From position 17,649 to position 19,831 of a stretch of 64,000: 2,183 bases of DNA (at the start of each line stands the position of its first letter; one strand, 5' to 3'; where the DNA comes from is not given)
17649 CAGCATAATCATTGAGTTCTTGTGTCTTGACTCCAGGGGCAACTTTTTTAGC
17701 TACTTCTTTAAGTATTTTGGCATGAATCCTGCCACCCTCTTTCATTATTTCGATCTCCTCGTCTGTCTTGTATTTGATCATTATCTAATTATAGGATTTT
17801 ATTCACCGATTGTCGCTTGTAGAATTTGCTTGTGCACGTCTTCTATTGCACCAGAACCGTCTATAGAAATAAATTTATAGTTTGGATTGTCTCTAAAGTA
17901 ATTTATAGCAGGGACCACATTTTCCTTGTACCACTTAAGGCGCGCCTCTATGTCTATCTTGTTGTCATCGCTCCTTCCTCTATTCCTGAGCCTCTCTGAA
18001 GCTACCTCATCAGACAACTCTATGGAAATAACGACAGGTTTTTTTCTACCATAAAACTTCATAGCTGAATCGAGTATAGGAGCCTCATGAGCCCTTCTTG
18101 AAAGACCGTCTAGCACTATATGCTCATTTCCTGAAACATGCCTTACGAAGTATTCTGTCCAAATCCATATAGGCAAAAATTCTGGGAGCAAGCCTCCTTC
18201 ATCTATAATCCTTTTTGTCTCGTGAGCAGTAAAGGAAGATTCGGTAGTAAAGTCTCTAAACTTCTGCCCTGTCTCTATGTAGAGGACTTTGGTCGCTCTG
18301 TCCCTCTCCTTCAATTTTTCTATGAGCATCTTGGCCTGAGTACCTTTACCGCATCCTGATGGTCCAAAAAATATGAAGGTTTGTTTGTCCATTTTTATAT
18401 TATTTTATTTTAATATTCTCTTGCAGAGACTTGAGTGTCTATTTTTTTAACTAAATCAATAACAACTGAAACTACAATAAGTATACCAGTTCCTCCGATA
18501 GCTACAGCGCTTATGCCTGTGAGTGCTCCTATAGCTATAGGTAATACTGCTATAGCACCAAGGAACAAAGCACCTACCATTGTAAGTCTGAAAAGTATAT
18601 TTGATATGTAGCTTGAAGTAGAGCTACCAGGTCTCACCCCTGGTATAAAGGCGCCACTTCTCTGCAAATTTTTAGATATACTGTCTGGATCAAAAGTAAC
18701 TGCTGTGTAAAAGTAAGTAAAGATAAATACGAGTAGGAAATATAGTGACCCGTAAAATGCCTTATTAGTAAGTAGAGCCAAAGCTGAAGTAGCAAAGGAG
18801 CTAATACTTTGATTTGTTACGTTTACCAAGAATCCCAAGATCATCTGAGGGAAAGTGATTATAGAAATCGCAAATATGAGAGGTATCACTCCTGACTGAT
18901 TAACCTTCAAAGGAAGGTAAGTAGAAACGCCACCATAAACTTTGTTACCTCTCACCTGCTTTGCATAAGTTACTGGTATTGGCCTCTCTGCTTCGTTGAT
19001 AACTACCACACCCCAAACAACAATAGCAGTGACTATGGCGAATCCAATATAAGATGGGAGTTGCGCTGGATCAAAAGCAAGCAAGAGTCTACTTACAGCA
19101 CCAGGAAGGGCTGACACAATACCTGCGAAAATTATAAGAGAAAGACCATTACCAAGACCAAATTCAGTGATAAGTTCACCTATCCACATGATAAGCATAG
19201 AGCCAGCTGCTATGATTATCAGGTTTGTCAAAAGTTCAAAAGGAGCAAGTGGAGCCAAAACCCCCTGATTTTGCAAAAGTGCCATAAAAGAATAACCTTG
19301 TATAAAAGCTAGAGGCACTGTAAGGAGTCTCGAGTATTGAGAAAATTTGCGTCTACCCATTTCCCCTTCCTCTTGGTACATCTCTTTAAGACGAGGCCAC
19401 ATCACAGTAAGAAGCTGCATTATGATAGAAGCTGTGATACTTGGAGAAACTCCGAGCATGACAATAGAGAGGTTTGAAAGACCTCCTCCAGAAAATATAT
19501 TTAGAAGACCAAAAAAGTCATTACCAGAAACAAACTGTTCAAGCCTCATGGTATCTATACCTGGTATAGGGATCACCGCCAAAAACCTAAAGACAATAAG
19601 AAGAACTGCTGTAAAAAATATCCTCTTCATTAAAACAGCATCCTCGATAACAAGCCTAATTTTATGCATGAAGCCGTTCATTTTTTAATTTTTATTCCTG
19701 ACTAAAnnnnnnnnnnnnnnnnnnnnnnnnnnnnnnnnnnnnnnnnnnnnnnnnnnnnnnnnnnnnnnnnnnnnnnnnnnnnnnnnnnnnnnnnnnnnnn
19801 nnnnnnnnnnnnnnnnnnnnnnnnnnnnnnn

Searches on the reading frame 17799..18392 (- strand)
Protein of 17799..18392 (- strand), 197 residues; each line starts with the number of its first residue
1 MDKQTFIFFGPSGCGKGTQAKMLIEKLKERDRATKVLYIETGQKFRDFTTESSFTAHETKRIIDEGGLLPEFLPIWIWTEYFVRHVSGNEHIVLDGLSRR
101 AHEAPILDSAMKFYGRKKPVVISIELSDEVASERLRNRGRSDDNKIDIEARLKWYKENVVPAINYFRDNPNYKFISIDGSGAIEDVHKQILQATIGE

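Call 89: search_protein_families(library=pfam, proteins=[window:17799-18392:-], max_evalue=0.0001)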
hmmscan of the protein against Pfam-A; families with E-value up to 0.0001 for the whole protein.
window:17799-18392:- (197 aa): 4 families
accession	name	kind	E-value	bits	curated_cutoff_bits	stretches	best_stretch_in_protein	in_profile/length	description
PF00406.28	ADK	-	2.2e-20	73.8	26.8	1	9-168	2-148/151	Adenylate kinase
PF13207.12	AAA_17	-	1.5e-10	41.9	27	1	9-148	1-135/136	AAA domain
PF13238.12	AAA_18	-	8.4e-06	26.7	29.4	1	9-145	4-118/128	AAA domain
PF02223.23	Thymidylate_kin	-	4.1e-05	23.8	27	0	10-40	3-32/185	Thymidylate kinase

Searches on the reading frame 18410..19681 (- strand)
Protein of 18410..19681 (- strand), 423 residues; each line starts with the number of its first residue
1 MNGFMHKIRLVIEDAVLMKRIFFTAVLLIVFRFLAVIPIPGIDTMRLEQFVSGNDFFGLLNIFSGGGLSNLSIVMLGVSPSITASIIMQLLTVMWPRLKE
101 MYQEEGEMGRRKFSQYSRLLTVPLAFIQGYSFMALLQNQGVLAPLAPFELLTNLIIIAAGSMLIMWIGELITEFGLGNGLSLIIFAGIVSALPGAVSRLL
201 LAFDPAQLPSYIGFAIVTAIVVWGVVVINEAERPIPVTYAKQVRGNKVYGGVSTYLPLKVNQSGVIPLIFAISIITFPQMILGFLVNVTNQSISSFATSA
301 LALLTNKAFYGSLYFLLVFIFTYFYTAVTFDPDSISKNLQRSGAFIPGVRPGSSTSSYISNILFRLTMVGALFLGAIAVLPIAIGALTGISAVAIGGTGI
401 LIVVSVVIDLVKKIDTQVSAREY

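Call 89: search_protein_families(library=pfam, proteins=[window:18410-19681:-], max_evalue=0.0001)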
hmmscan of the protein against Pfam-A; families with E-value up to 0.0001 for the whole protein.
window:18410-19681:- (423 aa): 1 family
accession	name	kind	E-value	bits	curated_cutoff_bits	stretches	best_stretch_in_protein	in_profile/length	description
PF00344.25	SecY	-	2.4e-98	329.7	32.2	1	72-411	1-306/306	SecY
